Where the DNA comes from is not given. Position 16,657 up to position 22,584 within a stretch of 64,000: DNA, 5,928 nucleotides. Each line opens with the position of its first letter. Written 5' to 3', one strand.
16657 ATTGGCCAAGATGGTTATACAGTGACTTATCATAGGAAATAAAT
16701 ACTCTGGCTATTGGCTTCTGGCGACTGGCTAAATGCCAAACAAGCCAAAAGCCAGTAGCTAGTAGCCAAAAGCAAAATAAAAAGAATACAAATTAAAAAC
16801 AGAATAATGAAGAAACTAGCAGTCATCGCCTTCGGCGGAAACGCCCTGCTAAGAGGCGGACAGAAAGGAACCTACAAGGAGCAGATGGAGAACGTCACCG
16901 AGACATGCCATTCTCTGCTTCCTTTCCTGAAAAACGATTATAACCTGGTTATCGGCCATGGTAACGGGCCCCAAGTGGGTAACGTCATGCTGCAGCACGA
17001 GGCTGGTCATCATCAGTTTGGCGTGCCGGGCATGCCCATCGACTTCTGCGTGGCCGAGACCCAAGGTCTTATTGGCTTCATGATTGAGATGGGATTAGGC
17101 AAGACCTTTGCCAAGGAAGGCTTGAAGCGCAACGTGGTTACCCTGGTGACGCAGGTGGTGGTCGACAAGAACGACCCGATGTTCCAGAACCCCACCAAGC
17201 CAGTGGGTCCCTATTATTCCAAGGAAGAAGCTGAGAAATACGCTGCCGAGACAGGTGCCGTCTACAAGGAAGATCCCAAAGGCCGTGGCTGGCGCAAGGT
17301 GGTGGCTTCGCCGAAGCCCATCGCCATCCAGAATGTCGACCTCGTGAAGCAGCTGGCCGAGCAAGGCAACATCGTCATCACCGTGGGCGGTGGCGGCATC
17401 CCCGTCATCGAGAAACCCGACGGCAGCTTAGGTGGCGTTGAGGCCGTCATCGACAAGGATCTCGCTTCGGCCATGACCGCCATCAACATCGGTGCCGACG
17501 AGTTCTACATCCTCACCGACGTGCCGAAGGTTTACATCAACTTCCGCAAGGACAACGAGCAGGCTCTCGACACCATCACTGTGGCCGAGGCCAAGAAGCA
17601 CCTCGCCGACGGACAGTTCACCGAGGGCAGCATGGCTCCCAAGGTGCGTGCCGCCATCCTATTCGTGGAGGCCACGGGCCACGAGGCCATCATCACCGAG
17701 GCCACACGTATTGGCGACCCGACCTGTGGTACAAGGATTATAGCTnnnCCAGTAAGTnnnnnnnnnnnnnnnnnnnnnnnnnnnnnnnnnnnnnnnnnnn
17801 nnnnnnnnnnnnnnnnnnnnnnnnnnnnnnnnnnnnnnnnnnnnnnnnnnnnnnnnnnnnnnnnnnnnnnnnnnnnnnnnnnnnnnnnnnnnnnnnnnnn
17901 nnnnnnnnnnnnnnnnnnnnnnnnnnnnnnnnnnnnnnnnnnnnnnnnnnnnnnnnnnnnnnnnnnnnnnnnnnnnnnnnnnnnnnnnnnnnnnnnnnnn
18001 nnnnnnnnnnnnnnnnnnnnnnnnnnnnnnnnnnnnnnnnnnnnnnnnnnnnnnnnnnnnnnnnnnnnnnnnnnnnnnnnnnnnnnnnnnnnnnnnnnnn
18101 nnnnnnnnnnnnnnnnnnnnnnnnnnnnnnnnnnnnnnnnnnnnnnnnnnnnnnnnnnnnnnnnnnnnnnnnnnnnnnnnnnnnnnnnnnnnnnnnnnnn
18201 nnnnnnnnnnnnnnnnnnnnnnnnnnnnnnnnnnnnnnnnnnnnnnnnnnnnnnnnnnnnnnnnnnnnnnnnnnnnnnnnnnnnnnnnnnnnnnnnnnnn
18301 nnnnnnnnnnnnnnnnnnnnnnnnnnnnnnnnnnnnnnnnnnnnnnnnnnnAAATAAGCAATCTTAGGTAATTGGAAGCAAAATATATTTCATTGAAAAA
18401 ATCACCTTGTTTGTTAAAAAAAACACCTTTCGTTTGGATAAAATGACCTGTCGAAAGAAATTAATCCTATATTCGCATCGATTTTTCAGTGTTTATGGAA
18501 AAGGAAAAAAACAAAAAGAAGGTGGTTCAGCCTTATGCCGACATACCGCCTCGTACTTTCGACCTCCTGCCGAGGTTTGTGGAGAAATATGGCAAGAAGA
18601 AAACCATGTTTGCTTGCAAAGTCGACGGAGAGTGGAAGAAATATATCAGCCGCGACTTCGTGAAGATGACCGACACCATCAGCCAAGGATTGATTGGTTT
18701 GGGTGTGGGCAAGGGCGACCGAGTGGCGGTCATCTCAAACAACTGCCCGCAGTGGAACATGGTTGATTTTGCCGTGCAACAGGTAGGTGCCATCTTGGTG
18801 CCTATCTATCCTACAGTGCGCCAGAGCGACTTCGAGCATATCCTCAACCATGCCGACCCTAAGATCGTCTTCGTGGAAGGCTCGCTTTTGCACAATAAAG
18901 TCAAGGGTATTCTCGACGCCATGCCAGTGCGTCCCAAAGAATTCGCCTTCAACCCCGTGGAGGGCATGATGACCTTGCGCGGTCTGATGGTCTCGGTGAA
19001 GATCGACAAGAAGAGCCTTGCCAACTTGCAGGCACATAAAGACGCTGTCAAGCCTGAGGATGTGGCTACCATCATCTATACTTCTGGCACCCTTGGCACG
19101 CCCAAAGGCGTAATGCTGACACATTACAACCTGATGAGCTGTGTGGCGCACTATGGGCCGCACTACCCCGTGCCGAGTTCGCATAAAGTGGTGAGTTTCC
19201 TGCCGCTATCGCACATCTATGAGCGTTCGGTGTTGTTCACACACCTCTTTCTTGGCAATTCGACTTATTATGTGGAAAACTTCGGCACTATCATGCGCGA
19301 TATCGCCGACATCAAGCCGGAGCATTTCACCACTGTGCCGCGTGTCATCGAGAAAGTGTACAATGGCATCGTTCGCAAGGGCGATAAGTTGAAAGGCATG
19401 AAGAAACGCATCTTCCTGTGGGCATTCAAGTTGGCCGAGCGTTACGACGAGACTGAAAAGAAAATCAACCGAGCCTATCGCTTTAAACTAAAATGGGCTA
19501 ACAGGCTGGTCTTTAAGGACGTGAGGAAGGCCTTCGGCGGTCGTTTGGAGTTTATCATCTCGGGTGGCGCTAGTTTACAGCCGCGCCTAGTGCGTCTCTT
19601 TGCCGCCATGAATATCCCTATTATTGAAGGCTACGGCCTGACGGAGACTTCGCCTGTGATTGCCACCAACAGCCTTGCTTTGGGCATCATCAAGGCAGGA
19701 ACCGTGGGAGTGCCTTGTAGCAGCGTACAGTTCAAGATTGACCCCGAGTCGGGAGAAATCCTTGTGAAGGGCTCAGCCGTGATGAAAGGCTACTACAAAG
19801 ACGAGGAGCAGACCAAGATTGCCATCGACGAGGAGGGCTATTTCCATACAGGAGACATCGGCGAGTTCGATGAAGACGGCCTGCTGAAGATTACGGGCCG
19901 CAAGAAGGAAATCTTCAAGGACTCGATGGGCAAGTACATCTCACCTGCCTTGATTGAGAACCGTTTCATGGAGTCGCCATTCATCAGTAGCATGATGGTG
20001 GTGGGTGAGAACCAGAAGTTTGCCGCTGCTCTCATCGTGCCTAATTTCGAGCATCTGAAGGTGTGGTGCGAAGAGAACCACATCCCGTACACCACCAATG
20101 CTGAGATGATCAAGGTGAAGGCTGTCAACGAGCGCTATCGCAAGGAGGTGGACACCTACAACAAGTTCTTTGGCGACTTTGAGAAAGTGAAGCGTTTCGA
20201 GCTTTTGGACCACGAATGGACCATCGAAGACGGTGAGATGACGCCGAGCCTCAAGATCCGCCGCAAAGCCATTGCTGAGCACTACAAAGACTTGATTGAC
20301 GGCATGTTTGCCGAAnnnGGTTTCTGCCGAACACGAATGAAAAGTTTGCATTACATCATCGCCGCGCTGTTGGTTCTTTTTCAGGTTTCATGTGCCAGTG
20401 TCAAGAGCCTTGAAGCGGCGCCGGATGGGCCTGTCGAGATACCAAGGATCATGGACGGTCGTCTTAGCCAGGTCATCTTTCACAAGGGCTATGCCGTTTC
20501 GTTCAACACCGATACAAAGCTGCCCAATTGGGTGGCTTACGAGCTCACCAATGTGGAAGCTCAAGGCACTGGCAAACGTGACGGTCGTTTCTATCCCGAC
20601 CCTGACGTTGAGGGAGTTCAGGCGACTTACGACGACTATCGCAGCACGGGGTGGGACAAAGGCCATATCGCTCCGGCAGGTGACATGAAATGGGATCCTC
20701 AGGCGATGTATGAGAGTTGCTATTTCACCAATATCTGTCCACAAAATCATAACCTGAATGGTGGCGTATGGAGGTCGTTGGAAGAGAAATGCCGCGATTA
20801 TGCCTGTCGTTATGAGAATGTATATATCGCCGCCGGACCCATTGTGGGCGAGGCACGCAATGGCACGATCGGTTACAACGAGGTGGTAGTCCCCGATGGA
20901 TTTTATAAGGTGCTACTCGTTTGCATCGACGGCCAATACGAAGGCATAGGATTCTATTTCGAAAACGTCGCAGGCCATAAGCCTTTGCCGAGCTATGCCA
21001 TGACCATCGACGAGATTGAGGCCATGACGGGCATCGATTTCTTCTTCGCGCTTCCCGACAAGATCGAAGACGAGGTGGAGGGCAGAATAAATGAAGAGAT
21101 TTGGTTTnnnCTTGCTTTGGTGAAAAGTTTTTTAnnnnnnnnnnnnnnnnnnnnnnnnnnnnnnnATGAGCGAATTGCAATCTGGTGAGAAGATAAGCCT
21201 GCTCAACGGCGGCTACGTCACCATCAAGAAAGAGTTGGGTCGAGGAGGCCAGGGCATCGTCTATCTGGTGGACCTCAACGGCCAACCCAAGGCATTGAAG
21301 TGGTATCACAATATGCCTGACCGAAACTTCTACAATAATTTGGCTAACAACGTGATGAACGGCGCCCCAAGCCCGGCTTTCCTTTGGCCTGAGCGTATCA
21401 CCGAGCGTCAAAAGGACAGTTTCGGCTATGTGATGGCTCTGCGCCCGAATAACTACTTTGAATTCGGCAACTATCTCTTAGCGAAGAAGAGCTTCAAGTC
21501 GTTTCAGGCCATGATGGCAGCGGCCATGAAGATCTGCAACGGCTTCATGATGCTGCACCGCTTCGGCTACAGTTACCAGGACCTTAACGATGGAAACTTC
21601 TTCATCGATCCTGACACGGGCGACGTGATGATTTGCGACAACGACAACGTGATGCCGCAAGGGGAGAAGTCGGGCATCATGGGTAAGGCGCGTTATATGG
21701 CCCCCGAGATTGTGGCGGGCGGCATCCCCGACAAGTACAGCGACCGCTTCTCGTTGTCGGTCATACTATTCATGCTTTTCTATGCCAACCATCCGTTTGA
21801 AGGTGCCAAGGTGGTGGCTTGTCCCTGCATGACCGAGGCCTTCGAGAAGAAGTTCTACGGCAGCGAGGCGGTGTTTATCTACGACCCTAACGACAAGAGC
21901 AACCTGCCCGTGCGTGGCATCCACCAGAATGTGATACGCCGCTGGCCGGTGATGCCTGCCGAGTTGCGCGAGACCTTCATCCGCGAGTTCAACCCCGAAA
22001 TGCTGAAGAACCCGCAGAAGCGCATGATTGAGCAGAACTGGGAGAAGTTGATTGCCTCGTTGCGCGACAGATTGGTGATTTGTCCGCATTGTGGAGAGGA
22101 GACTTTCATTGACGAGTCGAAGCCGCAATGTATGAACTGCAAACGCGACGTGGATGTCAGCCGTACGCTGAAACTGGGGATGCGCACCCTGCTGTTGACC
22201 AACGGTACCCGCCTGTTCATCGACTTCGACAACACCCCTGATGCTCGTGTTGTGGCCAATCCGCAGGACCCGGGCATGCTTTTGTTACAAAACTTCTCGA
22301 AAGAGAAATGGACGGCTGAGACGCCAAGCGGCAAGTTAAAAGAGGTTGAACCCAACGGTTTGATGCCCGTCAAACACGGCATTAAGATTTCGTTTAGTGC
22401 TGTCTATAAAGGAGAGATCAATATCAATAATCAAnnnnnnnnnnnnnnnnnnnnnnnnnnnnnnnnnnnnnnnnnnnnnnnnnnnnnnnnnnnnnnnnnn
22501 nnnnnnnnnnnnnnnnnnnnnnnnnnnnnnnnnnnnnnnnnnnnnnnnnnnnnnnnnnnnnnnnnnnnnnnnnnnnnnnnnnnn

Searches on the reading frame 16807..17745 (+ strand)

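Call 21: search_protein_families(library=pfam, proteins=[window:16807-17745:+], max_evalue=0.0001)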
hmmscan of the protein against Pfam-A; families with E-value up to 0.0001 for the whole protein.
window:16807-17745:+ (313 aa): 1 family
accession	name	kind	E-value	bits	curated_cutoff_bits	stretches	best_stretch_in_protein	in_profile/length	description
PF00696.33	AA_kinase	-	2.1e-25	90.2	24.9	1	3-297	1-233/234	Amino acid kinase family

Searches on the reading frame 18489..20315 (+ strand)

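Call 21: search_protein_families(library=pfam, proteins=[window:18489-20315:+], max_evalue=0.0001)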
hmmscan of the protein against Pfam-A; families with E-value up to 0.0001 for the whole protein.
window:18489-20315:+ (609 aa): 2 families
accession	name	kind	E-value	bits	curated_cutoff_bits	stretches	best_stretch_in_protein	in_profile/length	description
PF00501.34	AMP-binding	-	2.6e-71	240.9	29.9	1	31-436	5-384/384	AMP-binding enzyme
PF23562.2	AMP-binding_C_3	-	4.5e-08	34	20.8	1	479-608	7-121/124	AMP-binding enzyme C-terminal domain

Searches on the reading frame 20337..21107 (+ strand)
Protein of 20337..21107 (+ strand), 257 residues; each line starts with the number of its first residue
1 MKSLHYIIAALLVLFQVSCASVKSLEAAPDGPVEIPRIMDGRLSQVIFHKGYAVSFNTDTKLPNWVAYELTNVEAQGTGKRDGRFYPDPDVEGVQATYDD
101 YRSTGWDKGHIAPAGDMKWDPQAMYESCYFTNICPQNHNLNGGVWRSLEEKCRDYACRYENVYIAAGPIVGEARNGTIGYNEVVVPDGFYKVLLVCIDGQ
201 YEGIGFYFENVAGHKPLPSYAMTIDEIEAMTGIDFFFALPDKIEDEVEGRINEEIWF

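Call 21: search_protein_families(library=pfam, proteins=[window:20337-21107:+], max_evalue=0.0001)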
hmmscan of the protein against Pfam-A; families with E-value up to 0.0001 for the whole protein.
window:20337-21107:+ (257 aa): 1 family
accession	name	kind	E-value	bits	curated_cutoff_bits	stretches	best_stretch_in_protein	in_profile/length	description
PF01223.29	Endonuclease_NS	-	1.5e-50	172.3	23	1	44-241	15-222/223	DNA/RNA non-specific endonuclease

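Call 29: search_protein_families(library=padloc, proteins=[window:20337-21107:+], max_evalue=0.001)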
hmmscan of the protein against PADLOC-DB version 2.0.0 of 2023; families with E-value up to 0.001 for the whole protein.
window:20337-21107:+ (257 aa): 0 families

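Call 30: search_protein_families(library=ncbifam, proteins=[window:20337-21107:+], max_evalue=0.001)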
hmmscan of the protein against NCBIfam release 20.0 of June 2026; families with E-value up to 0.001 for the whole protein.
window:20337-21107:+ (257 aa): 0 families

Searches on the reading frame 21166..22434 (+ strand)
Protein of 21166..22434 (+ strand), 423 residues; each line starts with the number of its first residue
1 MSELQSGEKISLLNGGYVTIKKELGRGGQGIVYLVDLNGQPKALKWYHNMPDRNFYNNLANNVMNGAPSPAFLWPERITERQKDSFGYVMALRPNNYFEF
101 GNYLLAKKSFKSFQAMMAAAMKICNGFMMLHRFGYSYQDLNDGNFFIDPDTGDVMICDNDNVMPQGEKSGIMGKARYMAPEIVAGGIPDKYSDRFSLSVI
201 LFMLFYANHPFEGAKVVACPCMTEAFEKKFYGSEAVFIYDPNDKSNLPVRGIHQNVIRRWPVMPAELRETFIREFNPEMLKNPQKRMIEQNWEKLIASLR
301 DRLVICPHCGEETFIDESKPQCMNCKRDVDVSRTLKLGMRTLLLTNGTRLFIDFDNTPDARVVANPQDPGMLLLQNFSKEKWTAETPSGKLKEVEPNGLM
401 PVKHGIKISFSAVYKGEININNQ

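Call 21: search_protein_families(library=pfam, proteins=[window:21166-22434:+], max_evalue=0.0001)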
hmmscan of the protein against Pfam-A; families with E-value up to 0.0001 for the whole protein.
window:21166-22434:+ (423 aa): 2 families
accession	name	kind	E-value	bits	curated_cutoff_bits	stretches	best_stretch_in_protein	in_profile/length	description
PF00069.31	Pkinase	-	1.5e-14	54.5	31.7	1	20-214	3-200/263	Protein kinase domain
PF07714.23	PK_Tyr_Ser-Thr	-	1.3e-05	25.1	23.1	1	63-215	54-209/258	Protein tyrosine and serine/threonine kinase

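Call 29: search_protein_families(library=padloc, proteins=[window:21166-22434:+], max_evalue=0.001)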
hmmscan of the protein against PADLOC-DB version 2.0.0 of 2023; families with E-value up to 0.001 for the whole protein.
window:21166-22434:+ (423 aa): 15 families
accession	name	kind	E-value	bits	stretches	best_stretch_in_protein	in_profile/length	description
PDLC04047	PD-T4-6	-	2.5e-13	47.8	1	13-218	8-219/327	-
PDLC04138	mad6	-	9.8e-12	42.5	1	120-215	159-260/659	mads_6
PDLC04042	PD-T4-6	-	3.5e-11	41.3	1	12-218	6-219/292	-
PDLC04054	PD-T4-6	-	2.8e-10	38.2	1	117-218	114-220/347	-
PDLC04057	PD-T4-6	-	6e-10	36.7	1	105-218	99-217/443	-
PDLC04053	PD-T4-6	-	8.1e-10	36.6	1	107-277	103-274/311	-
PDLC04040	PD-T4-6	-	1.1e-07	29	1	122-218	110-212/547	-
PDLC04061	PD-T4-6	-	1.3e-07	29.5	1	170-217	182-229/510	-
PDLC04052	PD-T4-6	-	3.5e-07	27.8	1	116-218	115-223/496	-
PDLC04060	PD-T4-6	-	1.2e-06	25.7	1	121-219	115-217/486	-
PDLC04048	PD-T4-6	-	3.1e-06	24.8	1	121-218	118-219/354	-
PDLC01088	C3a189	-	5.4e-05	19.9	1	169-220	166-217/840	kinase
PDLC04041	PD-T4-6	-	0.00011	19.6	1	169-213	192-236/443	-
PDLC04043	PD-T4-6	-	0.00012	19.3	1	171-218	176-224/452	-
PDLC04064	PD-T4-6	-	0.00021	18.4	1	171-215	180-224/369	-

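Call 30: search_protein_families(library=ncbifam, proteins=[window:21166-22434:+], max_evalue=0.001)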
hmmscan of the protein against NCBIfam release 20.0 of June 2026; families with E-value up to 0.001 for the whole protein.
window:21166-22434:+ (423 aa): 4 families
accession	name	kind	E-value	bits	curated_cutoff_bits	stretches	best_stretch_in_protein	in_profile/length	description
NF033483.0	PknB_PASTA_kin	equivalog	4.3e-08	32.6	450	1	113-218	106-215/563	Stk1 family PASTA domain-containing Ser/Thr kinase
NF047741.1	antiphage_MADS6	equivalog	8.6e-05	21.2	460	0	174-214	365-406/612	methylation-associated defense system protein kinase MAD6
NF038150.1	lanthi_synth_IV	equivalog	0.00014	20.4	650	1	114-211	298-396/851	class IV lanthionine synthetase LanL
NF038151.1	lanthi_synth_III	equivalog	0.00046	18.7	575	1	121-231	343-449/833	class III lanthionine synthetase LanKC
